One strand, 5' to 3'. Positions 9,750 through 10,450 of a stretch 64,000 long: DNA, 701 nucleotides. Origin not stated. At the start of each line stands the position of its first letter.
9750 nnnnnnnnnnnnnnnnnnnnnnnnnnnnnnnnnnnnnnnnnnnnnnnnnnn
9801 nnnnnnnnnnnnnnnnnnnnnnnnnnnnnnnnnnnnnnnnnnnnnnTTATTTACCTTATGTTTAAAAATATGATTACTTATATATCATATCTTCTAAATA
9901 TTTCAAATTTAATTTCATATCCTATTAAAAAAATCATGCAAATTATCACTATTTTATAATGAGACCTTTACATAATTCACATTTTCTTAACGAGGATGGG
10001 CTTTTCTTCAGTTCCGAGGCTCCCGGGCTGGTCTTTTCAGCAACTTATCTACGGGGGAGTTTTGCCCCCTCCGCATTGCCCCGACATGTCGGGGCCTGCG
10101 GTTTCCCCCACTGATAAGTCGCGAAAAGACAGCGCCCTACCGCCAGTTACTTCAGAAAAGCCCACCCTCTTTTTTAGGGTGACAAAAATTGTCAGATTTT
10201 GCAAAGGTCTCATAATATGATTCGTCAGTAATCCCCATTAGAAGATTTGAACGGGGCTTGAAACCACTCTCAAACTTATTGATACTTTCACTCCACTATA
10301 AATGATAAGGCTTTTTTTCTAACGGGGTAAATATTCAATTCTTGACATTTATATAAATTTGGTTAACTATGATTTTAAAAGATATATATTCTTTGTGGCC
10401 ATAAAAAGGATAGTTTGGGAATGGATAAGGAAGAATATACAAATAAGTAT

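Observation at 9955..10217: The 291-bp unit has RNA-like architecture (two GTAA-capped hairpins plus a long rod) and a diverged third copy that preserves the pairing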

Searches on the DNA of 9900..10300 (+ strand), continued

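Call 54: search_with_rna_model(model_id=R1, sources=[window, L001, L002, L003, L004, L005, L006, L007, L008, L010, L011, L012, L014, L017, L019, L024, L027, L028, L029, L033, L034, L036, L041, L043, L046, L047, L048, L051, L052, L053, L055, L056, L061, L062, L063, L064, L066, L068, L069, L071, L075, L076, L078, L079, L080, L081, L086, L091, L094, L095, L098, L099, L100, L101, L104, L108, L109, L111, L112, L116, L126, L136, L172, L176, L177, L182, L189, L119, L121, L125, L128, L142, L148, L154, L157, L158, L160, L162, L181, L185, L188, L192, L197, L200, L202, L203, L204, L209, L210], max_evalue=1e-25, make_alignment=true)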
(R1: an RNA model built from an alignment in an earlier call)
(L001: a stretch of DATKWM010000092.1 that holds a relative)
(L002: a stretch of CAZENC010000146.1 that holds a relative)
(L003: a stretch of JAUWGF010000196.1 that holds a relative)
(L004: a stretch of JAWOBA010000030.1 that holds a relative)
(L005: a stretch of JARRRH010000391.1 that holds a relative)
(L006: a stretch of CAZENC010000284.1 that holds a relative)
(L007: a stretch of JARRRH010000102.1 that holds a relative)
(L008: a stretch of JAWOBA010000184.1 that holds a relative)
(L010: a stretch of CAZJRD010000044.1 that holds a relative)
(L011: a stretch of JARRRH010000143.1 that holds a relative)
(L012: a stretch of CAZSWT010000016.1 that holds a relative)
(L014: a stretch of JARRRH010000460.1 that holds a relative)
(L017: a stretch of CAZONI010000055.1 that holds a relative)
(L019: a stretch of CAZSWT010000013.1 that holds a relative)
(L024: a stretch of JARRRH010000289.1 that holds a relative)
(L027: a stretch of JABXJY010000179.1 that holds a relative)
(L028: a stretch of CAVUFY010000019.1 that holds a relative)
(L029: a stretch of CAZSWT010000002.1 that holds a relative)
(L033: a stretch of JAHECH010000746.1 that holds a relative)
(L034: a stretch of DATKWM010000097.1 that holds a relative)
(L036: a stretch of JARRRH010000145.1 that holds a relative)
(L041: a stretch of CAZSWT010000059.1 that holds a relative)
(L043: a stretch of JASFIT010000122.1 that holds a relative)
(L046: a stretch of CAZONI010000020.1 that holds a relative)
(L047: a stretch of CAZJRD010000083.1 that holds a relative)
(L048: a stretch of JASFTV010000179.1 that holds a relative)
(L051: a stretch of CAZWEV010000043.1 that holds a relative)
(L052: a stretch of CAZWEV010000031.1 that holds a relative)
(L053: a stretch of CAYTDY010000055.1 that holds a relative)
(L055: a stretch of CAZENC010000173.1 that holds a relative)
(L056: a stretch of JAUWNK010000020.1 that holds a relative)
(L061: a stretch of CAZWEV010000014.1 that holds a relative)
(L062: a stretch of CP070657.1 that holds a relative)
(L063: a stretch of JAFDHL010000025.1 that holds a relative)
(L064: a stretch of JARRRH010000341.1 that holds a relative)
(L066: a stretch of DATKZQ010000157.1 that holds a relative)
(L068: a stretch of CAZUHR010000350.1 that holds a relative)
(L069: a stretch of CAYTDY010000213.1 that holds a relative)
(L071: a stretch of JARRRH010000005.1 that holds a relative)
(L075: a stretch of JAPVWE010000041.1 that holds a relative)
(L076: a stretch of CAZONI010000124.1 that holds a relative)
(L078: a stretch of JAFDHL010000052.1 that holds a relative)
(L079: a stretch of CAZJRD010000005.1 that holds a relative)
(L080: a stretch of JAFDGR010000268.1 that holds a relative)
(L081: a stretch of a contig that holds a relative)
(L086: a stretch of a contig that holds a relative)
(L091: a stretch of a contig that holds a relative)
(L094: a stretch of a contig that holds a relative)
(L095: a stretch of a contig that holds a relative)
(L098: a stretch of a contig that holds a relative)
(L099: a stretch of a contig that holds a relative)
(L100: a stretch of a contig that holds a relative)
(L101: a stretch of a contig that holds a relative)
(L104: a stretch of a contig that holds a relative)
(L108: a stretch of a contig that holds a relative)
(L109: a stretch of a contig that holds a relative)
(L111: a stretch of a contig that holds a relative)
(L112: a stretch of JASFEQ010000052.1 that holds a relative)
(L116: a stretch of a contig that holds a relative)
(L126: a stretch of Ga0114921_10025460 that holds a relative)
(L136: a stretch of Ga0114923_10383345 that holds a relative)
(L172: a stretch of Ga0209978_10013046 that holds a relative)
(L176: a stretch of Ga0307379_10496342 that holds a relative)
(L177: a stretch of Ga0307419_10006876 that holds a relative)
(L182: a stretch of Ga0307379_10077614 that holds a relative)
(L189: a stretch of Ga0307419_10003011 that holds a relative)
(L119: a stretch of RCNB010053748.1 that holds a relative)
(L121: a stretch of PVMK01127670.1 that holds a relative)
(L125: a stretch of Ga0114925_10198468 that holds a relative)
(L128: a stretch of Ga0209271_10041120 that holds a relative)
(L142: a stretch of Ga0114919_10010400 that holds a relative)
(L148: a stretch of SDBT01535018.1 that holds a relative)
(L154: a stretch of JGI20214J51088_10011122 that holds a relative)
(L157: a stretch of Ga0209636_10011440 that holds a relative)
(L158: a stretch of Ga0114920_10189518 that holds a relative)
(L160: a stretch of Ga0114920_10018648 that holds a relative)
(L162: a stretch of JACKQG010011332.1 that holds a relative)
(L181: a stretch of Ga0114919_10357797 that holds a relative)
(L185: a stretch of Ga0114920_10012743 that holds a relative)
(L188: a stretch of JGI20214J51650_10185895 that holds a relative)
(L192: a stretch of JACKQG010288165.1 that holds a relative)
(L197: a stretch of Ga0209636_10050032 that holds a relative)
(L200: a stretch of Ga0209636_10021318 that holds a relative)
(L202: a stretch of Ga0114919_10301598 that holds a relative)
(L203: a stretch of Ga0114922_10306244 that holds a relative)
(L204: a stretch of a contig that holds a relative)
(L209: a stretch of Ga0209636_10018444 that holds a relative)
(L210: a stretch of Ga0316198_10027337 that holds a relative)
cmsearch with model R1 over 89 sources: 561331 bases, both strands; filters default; matches with E-value up to 1e-25: 72.
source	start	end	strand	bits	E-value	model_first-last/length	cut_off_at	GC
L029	1797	1981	+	202.1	1.9e-45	1-186/186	no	0.51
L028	2312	2496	-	201.4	2.8e-45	1-186/186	no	0.56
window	9987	10171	+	200.9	3.7e-45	1-186/186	no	0.57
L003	2377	2561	+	200.8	3.9e-45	1-186/186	no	0.51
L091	591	775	-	200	5.9e-45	1-186/186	no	0.58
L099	1747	1931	+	200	6.1e-45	1-186/186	no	0.54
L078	2722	2908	+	198.4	1.5e-44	1-186/186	no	0.58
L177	2488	2674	+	198.2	1.6e-44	1-186/186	no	0.58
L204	1840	2026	-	198.2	1.6e-44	1-186/186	no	0.58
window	36807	36992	+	197.3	2.6e-44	1-186/186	no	0.56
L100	1929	2114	+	197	3.1e-44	1-186/186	no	0.56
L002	6742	6928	-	196.9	3.3e-44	1-186/186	no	0.58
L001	3298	3481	+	196.3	4.5e-44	1-186/186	no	0.55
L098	2848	3034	+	196.1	5.1e-44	1-186/186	no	0.58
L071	2085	2271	-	195.9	5.7e-44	1-186/186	no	0.56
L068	1872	2057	-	195.9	5.8e-44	1-186/186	no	0.55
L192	801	986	+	195.7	6.5e-44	1-186/186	no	0.59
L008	6854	7038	+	195.3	7.8e-44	1-186/186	no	0.52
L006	2854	3039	-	195.1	9.1e-44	1-186/186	no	0.58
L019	2055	2239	+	194.4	1.3e-43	1-186/186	no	0.53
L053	603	787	-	194.1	1.5e-43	1-186/186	no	0.55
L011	6229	6416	-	193.5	2.1e-43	1-186/186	no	0.61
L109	4955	5141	-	193.3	2.4e-43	1-186/186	no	0.59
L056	7659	7840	+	193.2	2.6e-43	1-186/186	no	0.56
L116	7005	7190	-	193.1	2.6e-43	1-186/186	no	0.6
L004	2874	3059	-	193.1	2.7e-43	1-186/186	no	0.55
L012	2384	2566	-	193.1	2.7e-43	1-186/186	no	0.55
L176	183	368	-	192.7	3.3e-43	1-186/186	no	0.6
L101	3416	3600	-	192.4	3.9e-43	1-186/186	no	0.54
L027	609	794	-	191.6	5.9e-43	1-186/186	no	0.56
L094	5731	5916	+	191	8.2e-43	1-186/186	no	0.6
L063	5703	5908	+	190.5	1.1e-42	1-186/186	no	0.6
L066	19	204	-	190.3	1.2e-42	1-186/186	no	0.59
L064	2756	2943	-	189.5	1.9e-42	1-186/186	no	0.59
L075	42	227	+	189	2.6e-42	1-186/186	no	0.59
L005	8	189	+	188.7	3e-42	1-186/186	no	0.58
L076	809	990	+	187.6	5.5e-42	1-186/186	no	0.57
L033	311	493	+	186.9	8.1e-42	1-186/186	no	0.6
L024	1646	1830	+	186.6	9.2e-42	1-186/186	no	0.59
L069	2216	2400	+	186.3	1.1e-41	1-186/186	no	0.5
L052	1074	1255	-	185.6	1.6e-41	1-186/186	no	0.58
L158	1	178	-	184.5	3e-41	1-178/186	3'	0.56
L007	1318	1502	-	183.9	4.1e-41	1-186/186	no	0.61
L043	5941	6126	-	183.7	4.7e-41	1-186/186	no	0.58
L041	1259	1450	+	183.5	5.2e-41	1-186/186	no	0.55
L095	5978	6169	-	182.3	9.8e-41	1-186/186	no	0.56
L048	6594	6779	+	182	1.2e-40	1-186/186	no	0.6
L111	1349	1534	+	181.7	1.4e-40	1-186/186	no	0.56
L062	4316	4502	-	180.2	3.2e-40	1-186/186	no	0.55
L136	410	594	+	180.2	3.2e-40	1-186/186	no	0.56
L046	734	934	-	178.4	8.4e-40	1-186/186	no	0.55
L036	3677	3912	+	178.3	9e-40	1-186/186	no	0.58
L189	4434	4619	-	177.5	1.4e-39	1-186/186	no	0.57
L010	6382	6582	-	174.7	6.3e-39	1-186/186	no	0.52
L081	4918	5102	-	172.7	1.9e-38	1-186/186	no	0.61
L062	6265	6451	+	169.6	1e-37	1-186/186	no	0.57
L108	906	1088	+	169.4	1.2e-37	1-186/186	no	0.59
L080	296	495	-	167.8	2.8e-37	1-186/186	no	0.5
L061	7359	7559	+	166.1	7.2e-37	1-186/186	no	0.55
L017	3147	3328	-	164.8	1.5e-36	1-186/186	no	0.59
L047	3211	3411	+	162.4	5.5e-36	1-186/186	no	0.52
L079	7756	7955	-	161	1.2e-35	1-186/186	no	0.5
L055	6121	6298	-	159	3.5e-35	1-186/186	no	0.58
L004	6452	6631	-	150.9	3e-33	1-186/186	no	0.55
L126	2633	2826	-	149.9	5.2e-33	1-186/186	no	0.59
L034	2789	2969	+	144.6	9.6e-32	1-186/186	no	0.61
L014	2928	3108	+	144.5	1e-31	1-186/186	no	0.59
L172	1441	1632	-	143.1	2.2e-31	1-186/186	no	0.59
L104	4211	4397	-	138.8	2.3e-30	1-186/186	no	0.58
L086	6286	6467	+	136.7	7.2e-30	1-186/186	no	0.63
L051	6005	6255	+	124.7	5.3e-27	1-186/186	no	0.57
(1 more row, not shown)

Alignment A4: 72 matches aligned to the model, 290 columns, each read 5' to 3' on its own strand. Consensus structure (alignment columns), stored with it:
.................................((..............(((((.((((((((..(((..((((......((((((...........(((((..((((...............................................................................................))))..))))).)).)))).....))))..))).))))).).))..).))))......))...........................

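Call 57: search_dna_similar(query=window:9966-10216:+, collection=phages, mode=distant, max_evalue=0.001)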
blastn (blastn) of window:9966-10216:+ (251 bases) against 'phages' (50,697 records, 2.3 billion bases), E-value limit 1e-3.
No match.
